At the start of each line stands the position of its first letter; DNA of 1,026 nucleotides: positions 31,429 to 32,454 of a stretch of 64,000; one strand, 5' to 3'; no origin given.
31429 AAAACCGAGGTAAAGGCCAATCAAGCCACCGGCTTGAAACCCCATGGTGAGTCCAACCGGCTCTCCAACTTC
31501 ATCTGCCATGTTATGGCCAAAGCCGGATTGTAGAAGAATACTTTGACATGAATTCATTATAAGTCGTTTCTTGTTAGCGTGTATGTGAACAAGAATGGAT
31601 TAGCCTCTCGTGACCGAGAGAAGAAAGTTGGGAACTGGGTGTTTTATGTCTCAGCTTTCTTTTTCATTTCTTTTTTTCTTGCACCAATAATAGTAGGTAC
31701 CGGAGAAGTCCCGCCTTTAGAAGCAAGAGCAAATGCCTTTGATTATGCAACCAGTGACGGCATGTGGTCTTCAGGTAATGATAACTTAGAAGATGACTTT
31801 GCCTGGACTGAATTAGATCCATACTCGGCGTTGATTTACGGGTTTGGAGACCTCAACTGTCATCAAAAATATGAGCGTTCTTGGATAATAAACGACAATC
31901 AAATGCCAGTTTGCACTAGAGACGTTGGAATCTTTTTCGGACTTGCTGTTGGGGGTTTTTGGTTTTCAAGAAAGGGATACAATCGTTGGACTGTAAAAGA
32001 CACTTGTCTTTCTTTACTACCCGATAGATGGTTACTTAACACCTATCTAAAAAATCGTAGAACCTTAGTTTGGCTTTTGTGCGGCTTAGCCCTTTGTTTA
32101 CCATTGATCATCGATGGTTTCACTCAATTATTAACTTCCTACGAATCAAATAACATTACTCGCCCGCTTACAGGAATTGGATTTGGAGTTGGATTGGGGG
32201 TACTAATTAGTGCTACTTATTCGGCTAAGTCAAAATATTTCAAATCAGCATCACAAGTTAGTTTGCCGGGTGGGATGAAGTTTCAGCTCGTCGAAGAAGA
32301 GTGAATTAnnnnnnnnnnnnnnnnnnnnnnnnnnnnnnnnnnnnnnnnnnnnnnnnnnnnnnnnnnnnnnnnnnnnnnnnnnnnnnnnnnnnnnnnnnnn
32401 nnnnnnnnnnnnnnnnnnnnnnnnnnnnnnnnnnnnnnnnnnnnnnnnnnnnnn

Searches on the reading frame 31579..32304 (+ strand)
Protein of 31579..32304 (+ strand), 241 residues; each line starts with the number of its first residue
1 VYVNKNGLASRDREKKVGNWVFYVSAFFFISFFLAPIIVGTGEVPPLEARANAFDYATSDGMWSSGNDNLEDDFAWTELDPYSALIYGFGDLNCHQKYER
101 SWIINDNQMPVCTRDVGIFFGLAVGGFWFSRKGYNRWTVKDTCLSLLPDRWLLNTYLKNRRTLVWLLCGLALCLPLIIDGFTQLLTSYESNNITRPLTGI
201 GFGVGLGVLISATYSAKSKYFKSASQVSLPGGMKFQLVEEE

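Call 3: search_protein_families(library=pfam, proteins=[window:31579-32304:+], max_evalue=0.01)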
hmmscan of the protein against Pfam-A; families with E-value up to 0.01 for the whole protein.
window:31579-32304:+ (241 aa): 1 family
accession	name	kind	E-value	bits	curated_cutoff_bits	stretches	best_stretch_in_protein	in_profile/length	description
PF09858.14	DUF2085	-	8.8e-24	84.2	25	1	94-208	1-89/90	Predicted membrane protein (DUF2085)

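Call 4: search_protein_families(library=ncbifam, proteins=[window:31579-32304:+], max_evalue=0.01)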
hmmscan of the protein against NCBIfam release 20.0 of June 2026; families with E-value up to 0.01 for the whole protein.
window:31579-32304:+ (241 aa): 0 families
